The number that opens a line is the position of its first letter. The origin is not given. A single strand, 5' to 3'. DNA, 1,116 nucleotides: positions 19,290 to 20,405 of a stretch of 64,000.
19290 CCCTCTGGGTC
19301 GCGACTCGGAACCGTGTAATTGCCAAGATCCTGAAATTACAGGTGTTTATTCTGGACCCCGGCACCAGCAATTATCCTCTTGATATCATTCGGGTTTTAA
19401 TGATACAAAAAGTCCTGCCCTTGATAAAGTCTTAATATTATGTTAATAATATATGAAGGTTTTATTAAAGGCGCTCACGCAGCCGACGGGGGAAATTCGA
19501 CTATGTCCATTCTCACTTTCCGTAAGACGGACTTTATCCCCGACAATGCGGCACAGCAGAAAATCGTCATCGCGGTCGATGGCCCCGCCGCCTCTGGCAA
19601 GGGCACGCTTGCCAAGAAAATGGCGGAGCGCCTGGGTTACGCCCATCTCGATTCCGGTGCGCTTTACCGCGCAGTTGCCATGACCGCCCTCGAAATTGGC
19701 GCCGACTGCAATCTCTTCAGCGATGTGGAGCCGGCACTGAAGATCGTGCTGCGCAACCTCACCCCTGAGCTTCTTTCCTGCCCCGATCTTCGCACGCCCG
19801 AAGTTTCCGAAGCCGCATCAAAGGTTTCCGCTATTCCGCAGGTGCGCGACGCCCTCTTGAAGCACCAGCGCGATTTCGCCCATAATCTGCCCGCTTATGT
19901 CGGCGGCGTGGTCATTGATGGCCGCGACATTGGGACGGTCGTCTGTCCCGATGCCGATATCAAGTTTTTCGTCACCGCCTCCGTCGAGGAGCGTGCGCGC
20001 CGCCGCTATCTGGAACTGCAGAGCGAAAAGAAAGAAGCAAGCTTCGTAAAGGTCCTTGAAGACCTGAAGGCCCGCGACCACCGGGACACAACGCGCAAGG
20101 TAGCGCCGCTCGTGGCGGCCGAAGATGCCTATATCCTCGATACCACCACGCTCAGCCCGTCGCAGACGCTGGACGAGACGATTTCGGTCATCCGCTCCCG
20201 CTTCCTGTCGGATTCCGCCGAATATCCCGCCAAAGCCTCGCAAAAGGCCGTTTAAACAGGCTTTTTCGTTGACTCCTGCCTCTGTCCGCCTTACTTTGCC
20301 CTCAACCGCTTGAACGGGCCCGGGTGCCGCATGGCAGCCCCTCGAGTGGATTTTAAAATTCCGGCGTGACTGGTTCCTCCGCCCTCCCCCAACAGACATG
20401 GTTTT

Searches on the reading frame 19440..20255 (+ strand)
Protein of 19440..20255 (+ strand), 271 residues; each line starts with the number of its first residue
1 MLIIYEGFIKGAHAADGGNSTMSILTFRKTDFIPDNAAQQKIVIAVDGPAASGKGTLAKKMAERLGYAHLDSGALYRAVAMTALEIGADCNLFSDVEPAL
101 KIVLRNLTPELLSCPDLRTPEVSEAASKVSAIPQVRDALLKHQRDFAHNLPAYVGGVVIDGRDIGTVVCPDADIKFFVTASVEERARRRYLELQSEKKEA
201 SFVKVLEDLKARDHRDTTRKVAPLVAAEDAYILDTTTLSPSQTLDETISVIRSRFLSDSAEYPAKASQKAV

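Call 22: search_protein_families(library=ncbifam, proteins=[window:19440-20255:+])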
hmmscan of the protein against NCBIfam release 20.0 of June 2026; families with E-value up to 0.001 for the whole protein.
window:19440-20255:+ (271 aa): 15 families
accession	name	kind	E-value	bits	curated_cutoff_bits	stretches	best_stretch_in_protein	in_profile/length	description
TIGR00017.1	cmk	equivalog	3.6e-59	200.1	135.55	1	41-249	2-215/217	(d)CMP kinase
NF008816.0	PRK11860.1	equivalog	9.4e-56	189.2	943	1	36-253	438-656/662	bifunctional 3-phosphoshikimate 1-carboxyvinyltransferase/cytidylate kinase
NF010004.0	PRK13477.1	equivalog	4.6e-53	180.4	524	1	39-256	283-508/514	bifunctional pantoate--beta-alanine ligase/(d)CMP kinase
NF007071.0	PRK09518.1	equivalog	2e-41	142.3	953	2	116-255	97-229/706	bifunctional cytidylate kinase/GTPase Der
TIGR02173.1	cyt_kin_arch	equivalog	3.3e-09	37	102.1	1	42-80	1-39/169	(d)CMP kinase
NF001385.0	PRK00279.2-3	equivalog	5.6e-06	26.1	315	1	40-87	3-50/213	adenylate kinase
TIGR01360.1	aden_kin_iso1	equivalog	1.4e-05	24.8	284.1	1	39-79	2-41/188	adenylate kinase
TIGR01351.1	adk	subfamily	2.1e-05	24.2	168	1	48-89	6-47/212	adenylate kinase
NF002700.0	PRK02496.1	equivalog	3.1e-05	23.7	262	1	47-94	7-54/184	adenylate kinase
NF040667.1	hom_kin_desulfo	exception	0.0001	22.3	197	1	45-84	4-43/163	homoserine kinase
NF001381.0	PRK00279.1-3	equivalog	0.0001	22.1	187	1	47-90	6-49/188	adenylate kinase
NF011099.0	PRK14526.1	equivalog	0.00011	21.9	223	1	47-88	6-47/211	adenylate kinase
NF011105.0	PRK14532.1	equivalog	0.00033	20.2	162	1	46-91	5-50/189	adenylate kinase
TIGR01359.1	UMP_CMP_kin_fam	subfamily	0.00036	20.5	207.6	1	44-80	2-38/185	UMP-CMP kinase family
NF011100.0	PRK14527.1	equivalog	0.00067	19.3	154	0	39-88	5-53/191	adenylate kinase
